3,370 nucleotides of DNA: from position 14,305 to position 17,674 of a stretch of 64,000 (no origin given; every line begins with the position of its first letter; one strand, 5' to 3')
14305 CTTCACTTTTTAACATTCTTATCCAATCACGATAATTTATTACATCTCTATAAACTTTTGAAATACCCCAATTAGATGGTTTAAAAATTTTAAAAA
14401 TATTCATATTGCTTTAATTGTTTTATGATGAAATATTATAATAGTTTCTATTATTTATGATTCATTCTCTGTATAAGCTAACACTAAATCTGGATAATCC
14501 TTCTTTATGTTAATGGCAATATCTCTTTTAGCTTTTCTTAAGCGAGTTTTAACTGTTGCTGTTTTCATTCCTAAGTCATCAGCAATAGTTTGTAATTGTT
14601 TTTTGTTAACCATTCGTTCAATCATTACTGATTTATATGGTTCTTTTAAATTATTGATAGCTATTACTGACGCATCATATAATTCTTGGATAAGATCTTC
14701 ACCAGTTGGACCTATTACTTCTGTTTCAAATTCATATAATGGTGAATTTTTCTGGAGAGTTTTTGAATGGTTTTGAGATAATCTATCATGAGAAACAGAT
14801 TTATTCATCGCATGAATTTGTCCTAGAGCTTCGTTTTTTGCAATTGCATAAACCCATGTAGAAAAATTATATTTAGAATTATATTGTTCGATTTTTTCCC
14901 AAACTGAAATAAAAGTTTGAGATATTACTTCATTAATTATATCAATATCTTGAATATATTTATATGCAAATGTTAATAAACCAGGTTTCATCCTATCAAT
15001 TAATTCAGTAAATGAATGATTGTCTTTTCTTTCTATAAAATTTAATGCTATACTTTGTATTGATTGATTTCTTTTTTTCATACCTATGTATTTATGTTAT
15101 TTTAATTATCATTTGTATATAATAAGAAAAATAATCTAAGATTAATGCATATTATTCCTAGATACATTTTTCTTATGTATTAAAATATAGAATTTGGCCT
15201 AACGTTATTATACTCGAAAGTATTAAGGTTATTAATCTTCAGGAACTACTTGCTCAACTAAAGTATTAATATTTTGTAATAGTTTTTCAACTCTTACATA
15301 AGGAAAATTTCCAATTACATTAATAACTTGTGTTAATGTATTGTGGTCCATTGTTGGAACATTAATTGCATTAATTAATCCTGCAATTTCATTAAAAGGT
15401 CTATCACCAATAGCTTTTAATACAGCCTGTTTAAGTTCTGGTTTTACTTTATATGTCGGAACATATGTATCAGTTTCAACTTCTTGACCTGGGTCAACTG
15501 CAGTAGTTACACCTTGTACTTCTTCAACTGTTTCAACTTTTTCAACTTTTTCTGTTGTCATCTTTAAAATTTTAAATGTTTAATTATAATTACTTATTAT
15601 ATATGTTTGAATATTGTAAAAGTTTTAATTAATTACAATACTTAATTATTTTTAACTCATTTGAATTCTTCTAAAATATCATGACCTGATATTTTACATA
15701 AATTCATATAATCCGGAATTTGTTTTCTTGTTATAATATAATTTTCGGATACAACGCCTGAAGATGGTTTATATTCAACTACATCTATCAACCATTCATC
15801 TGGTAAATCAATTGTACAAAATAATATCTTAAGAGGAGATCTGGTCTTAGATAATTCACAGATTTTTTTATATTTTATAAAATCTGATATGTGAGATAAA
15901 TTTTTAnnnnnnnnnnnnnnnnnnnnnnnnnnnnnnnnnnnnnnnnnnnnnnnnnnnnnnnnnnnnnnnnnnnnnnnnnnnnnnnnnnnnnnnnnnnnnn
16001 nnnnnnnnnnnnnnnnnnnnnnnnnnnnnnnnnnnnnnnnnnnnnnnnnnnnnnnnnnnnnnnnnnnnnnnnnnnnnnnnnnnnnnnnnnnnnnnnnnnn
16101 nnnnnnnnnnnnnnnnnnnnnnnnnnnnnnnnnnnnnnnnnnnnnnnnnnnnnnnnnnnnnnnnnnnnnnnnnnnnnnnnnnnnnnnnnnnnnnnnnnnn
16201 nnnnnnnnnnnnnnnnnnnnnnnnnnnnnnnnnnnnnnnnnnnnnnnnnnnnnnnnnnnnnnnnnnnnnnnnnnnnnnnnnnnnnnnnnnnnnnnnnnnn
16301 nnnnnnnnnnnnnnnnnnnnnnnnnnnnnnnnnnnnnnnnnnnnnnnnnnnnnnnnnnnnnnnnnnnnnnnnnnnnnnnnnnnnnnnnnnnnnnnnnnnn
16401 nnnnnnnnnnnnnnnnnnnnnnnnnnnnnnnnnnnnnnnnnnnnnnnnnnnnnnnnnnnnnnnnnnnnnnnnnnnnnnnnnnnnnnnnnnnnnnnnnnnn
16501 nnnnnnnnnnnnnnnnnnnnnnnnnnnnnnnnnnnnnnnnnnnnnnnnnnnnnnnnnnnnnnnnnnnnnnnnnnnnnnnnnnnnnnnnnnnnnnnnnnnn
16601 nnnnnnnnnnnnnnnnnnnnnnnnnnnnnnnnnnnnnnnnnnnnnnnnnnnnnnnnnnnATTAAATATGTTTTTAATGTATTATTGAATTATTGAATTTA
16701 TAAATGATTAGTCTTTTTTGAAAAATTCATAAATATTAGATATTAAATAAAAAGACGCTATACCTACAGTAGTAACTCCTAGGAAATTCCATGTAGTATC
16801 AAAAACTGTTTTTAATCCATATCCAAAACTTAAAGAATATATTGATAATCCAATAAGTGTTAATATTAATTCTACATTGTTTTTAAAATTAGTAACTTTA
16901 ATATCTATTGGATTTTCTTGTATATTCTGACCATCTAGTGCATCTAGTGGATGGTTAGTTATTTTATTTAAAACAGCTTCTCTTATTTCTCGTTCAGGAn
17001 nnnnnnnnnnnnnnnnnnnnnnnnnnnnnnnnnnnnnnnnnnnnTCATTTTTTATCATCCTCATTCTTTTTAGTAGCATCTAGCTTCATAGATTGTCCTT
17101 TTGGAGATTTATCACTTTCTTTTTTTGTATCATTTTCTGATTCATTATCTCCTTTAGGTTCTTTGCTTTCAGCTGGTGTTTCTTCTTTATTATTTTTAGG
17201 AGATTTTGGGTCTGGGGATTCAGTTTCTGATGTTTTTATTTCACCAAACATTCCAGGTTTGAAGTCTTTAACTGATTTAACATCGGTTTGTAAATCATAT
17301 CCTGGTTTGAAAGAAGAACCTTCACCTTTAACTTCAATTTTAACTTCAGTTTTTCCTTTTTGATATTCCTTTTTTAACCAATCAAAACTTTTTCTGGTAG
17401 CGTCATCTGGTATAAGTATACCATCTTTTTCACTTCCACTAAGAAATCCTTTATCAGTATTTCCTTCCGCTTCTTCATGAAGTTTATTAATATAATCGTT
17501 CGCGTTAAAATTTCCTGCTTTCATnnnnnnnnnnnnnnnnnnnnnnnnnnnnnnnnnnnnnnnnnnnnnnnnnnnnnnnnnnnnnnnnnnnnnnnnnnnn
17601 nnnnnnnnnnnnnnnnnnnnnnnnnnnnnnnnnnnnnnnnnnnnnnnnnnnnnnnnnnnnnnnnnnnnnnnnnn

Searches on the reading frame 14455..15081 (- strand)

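Call 73: search_protein_families(library=phrogs, proteins=[window:14455-15081:-], max_evalue=0.01)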
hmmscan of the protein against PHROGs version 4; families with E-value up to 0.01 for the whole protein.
window:14455-15081:- (208 aa): 4 families
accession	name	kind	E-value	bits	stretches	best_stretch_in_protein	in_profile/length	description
phrog_1740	-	transcription regulation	4.3e-18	66.1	1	9-187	43-211/567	RNA polymerase sigma factor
phrog_36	-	transcription regulation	4e-06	27.6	1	141-194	136-189/220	transcriptional regulator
phrog_6081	-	unknown function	0.00022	21.8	1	128-199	30-106/169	-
phrog_248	-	transcription regulation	0.00057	21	1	111-191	47-136/161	transcriptional activator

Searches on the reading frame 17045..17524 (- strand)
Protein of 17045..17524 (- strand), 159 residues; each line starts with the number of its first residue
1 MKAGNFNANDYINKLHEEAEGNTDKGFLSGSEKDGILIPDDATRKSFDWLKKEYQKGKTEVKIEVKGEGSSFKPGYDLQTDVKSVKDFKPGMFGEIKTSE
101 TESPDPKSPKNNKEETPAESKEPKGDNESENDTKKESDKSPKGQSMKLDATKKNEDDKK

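Call 10: search_protein_families(library=pfam, proteins=[window:17045-17524:-], max_evalue=0.01)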
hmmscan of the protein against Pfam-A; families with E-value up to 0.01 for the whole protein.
window:17045-17524:- (159 aa): 0 families

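Call 73: search_protein_families(library=phrogs, proteins=[window:17045-17524:-], max_evalue=0.01)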
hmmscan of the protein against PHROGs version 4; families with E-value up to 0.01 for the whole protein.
window:17045-17524:- (159 aa): 0 families

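Call 76: search_solved_structures(query=window:17045-17524:-, max_evalue=1)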
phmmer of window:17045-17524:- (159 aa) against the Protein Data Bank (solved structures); distinct sequences matched with E-value up to 1: 0.
